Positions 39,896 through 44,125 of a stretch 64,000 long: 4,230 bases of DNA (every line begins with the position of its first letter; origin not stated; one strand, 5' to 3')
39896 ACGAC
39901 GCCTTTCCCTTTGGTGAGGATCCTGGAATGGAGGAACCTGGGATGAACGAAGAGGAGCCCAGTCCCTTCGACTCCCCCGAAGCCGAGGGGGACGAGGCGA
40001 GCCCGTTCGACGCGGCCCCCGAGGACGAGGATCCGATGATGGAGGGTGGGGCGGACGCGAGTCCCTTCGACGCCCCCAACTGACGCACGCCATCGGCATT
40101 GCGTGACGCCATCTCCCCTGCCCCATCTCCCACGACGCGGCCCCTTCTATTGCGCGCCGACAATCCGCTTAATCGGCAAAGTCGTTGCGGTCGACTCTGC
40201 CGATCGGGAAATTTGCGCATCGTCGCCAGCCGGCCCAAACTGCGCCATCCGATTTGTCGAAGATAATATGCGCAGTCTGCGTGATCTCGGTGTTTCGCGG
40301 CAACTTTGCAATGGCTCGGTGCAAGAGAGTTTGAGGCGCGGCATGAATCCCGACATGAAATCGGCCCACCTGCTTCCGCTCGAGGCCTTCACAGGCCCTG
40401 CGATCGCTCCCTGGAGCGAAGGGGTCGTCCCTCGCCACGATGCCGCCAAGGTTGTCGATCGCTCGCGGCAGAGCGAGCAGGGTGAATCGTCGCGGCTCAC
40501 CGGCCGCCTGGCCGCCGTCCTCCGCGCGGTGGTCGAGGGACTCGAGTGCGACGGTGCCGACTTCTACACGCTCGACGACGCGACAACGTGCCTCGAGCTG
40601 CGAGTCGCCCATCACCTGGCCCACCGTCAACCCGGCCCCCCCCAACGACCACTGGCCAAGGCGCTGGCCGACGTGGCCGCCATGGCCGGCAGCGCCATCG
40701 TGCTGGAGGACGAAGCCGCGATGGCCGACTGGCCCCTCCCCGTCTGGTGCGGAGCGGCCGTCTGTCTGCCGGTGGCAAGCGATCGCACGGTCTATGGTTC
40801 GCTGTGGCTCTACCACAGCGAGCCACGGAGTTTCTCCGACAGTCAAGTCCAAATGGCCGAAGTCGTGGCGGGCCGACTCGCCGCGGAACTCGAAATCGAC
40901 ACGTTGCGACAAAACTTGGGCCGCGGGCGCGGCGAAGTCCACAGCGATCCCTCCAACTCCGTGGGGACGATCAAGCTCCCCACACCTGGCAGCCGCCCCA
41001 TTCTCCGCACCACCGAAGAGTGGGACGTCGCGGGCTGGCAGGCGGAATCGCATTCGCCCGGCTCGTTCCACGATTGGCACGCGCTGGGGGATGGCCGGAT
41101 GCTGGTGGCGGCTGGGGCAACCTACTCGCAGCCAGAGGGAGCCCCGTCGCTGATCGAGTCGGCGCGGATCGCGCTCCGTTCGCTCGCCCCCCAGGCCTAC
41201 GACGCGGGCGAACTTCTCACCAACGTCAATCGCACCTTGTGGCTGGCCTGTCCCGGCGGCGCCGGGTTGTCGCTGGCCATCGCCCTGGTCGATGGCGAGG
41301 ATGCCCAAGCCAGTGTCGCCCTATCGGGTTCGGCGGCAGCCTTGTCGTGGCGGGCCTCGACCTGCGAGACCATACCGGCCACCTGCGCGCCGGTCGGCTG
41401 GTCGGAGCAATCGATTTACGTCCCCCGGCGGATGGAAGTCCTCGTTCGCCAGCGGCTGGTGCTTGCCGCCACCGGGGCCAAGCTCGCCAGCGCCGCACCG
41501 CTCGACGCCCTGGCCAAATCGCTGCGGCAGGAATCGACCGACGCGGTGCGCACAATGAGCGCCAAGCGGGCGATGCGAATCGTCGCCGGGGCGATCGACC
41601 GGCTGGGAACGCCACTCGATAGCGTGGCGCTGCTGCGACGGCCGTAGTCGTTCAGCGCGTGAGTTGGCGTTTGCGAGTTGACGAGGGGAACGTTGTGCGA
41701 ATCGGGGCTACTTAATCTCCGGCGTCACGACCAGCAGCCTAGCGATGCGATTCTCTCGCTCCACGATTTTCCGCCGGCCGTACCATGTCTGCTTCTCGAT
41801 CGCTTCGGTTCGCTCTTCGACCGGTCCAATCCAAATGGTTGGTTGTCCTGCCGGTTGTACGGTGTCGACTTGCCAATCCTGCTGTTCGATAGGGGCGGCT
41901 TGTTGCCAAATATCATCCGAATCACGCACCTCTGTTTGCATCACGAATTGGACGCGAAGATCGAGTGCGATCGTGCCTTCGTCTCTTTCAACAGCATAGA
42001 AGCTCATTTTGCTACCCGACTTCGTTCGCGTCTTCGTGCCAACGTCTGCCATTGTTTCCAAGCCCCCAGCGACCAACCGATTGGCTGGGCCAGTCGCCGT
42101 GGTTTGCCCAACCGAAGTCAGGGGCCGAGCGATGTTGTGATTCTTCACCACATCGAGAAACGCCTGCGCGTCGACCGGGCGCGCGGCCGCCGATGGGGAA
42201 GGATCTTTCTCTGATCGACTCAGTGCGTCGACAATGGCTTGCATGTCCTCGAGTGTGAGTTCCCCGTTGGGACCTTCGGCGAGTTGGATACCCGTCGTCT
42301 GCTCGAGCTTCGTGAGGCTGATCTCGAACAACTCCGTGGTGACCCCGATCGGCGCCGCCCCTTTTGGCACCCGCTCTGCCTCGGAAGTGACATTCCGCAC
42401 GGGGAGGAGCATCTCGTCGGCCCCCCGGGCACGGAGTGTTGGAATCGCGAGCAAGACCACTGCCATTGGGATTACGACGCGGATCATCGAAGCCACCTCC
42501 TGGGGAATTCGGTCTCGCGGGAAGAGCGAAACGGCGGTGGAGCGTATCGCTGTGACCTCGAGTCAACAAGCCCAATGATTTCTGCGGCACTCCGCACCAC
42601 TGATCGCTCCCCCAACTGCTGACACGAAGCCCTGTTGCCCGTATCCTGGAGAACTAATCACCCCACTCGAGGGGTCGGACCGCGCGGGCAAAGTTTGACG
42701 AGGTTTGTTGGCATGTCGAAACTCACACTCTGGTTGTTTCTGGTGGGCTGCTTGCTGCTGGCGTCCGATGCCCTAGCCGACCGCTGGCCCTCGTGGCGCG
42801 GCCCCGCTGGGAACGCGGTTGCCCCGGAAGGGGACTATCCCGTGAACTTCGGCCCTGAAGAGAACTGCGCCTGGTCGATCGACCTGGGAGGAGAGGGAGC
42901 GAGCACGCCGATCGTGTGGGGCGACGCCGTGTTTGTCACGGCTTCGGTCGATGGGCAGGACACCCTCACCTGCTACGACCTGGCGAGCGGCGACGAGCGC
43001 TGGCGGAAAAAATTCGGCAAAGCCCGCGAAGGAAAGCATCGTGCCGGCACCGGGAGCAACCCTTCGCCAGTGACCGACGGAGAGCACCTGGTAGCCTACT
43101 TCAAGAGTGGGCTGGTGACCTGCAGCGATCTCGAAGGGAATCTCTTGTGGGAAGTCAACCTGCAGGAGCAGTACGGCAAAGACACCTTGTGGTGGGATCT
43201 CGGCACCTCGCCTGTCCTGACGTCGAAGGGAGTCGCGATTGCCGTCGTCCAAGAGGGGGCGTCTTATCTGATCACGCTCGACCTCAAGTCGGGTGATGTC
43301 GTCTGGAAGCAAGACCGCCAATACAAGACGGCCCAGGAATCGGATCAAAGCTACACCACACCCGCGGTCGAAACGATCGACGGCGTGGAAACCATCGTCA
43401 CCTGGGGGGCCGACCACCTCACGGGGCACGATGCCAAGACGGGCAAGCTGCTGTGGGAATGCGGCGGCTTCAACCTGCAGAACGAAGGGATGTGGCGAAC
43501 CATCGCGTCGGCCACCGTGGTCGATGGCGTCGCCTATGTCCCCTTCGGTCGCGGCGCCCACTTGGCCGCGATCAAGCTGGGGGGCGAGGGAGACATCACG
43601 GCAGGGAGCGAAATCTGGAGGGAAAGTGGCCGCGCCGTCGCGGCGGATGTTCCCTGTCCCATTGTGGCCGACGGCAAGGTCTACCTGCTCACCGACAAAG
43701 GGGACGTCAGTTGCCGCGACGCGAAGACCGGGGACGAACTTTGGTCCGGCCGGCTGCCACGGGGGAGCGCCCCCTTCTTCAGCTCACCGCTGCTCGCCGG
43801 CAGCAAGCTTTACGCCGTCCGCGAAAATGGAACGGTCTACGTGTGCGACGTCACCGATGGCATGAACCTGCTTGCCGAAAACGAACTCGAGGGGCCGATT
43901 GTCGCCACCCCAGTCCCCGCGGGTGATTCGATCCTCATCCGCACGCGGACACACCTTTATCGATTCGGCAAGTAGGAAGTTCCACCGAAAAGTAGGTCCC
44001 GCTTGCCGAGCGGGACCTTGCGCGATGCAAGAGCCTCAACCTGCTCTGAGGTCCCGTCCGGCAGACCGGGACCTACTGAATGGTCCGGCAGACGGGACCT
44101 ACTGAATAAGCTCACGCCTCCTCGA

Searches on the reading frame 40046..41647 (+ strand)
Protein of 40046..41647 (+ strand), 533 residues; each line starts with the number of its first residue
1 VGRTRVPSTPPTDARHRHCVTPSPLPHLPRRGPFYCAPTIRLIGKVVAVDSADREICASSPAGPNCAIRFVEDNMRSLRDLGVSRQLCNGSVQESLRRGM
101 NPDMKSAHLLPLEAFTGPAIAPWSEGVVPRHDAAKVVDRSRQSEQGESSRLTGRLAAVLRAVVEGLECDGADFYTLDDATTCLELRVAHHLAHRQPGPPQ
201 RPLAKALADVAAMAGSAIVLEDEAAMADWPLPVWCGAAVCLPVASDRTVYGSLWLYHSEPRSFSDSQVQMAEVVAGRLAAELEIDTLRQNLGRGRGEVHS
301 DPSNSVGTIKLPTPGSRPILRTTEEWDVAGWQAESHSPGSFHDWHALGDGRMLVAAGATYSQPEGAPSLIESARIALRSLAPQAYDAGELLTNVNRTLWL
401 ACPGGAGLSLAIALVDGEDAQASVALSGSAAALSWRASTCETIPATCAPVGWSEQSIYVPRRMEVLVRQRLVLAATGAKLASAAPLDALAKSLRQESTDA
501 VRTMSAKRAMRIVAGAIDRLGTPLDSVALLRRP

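Call 78: search_protein_families(library=pfam, proteins=[window:40046-41647:+], max_evalue=0.01)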
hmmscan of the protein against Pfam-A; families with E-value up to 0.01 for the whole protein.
window:40046-41647:+ (533 aa): 4 families
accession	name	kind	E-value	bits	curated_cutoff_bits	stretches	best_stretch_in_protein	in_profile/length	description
PF13185.12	GAF_2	-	5e-09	36.9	28.6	1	155-280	8-133/136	GAF domain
PF13492.12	GAF_3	-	3.2e-07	31.3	27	1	155-283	6-128/129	GAF domain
PF01590.32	GAF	-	4.8e-07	30.8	22.4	1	154-282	5-133/133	GAF domain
PF07228.17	SpoIIE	-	5.3e-05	23.7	25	1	372-475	25-130/192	Stage II sporulation protein E (SpoIIE)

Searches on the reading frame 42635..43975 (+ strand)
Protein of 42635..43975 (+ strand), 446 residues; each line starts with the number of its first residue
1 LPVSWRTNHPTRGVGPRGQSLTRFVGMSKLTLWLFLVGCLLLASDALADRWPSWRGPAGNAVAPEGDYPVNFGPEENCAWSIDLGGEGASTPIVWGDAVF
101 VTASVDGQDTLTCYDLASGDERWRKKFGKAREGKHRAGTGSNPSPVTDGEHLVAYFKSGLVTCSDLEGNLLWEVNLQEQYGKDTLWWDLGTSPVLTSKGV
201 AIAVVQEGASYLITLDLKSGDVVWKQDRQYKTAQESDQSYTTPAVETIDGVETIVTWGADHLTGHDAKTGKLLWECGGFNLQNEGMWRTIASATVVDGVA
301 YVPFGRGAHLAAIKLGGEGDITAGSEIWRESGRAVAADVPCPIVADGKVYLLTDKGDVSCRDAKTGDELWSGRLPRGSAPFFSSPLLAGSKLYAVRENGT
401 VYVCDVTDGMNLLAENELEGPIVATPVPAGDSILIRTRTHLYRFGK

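Call 78: search_protein_families(library=pfam, proteins=[window:42635-43975:+], max_evalue=0.01)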
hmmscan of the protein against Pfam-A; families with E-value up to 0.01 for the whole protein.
window:42635-43975:+ (446 aa): 4 families
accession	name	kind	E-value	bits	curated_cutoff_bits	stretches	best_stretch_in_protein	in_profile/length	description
PF13360.13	PQQ_2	-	1.3e-29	104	27.6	3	79-227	56-196/233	Outer membrane protein assembly factor BamB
PF13570.13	Beta-prop_ACSF4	-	3e-15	56.9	133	2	191-432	7-228/329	Beta-alanine-activating enzyme, beta-propeller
PF01011.28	PQQ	-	5.4e-07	29.1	26.7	0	341-371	52-82/595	Glucose/ethanol/alcohol dehydrogenase, beta-propeller domain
PF25293.1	Beta-prop_EMC1_N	-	4.8e-05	23.6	34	0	167-240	94-159/219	EMC1 N-terminal beta-propeller domain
